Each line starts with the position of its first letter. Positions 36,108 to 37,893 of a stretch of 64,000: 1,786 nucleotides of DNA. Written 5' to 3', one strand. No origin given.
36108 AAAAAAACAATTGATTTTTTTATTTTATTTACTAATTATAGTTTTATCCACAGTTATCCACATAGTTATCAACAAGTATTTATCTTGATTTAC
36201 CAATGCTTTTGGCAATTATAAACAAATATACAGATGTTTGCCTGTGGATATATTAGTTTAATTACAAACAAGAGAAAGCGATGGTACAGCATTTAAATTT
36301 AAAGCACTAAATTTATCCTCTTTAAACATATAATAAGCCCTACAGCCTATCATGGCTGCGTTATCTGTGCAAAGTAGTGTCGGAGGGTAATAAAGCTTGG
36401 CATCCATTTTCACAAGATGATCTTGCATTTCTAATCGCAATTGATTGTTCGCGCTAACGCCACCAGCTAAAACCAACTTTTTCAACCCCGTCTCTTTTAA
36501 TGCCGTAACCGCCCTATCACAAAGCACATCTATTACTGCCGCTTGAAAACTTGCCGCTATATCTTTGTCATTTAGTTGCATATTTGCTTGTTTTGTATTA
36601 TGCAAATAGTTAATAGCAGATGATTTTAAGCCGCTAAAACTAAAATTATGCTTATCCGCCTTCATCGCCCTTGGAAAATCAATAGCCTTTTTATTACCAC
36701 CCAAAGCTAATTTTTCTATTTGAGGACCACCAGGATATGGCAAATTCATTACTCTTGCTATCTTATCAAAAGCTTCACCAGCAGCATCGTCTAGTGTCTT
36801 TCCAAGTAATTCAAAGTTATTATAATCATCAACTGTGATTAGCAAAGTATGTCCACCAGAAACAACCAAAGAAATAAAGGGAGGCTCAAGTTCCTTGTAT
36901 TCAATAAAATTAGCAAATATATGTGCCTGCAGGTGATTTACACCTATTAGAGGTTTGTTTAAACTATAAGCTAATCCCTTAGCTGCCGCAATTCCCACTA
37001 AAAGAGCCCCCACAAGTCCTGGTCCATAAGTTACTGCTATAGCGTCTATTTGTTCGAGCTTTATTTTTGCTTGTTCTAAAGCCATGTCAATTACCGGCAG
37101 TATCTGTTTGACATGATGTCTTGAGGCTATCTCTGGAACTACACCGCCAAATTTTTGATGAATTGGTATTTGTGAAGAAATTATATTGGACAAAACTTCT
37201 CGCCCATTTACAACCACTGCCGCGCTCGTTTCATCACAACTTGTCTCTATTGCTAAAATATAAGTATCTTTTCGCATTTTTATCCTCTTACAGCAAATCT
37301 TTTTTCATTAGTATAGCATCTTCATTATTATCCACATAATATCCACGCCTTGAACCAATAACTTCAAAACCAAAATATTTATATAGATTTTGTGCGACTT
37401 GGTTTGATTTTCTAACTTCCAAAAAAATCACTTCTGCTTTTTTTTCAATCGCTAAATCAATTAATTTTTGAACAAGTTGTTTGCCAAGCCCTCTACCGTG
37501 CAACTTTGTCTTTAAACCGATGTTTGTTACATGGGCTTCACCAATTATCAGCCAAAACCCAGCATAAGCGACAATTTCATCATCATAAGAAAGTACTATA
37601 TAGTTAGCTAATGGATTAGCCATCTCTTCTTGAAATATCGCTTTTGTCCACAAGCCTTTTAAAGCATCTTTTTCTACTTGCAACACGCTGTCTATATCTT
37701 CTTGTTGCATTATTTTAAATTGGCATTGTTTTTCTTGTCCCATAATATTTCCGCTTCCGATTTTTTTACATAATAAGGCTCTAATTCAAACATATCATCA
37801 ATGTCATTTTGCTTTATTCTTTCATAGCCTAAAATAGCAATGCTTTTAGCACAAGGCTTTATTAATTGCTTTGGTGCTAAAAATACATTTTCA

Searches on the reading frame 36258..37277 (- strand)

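Call 8: search_protein_families(library=pfam, proteins=[window:36258-37277:-])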
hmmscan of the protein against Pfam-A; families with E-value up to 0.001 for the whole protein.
window:36258-37277:- (339 aa): 3 families
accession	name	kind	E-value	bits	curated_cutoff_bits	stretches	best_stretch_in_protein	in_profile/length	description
PF00814.31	TsaD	-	1.9e-102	343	24.8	1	27-311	1-263/264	tRNA N6-adenosine threonylcarbamoyltransferase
PF22521.2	HypF_C_2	-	7.3e-09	36.2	27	1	228-307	157-236/241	Carbamoyltransferase, Kae1-like Domain, second subdomain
PF02543.21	Carbam_trans_N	-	2.3e-05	24.4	24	1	229-282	263-318/346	Carbamoyltransferase N-terminus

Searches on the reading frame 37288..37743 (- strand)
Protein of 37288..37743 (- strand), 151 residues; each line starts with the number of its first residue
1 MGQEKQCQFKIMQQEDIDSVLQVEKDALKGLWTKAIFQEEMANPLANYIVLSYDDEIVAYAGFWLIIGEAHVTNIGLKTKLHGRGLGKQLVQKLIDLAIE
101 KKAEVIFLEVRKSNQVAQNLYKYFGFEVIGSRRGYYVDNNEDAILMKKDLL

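Call 8: search_protein_families(library=pfam, proteins=[window:37288-37743:-])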
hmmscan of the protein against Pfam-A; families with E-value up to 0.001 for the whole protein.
window:37288-37743:- (151 aa): 6 families
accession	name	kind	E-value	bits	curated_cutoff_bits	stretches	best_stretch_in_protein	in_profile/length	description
PF00583.31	Acetyltransf_1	-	4.7e-18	66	20.7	1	31-126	15-116/116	Acetyltransferase (GNAT) family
PF13673.13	Acetyltransf_10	-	4.9e-12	46.4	23.6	1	34-132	19-113/128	Acetyltransferase (GNAT) domain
PF13508.13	Acetyltransf_7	-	3.3e-11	43.9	27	1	46-128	3-84/84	Acetyltransferase (GNAT) domain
PF08445.16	FR47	-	5.4e-08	33.2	22.1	1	75-129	27-80/86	FR47-like protein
PF13420.13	Acetyltransf_4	-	0.0002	21.8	24.3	1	53-141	56-149/155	Acetyltransferase (GNAT) domain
PF13302.13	Acetyltransf_3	-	0.00035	21.7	25.4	1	32-127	40-138/138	Acetyltransferase (GNAT) domain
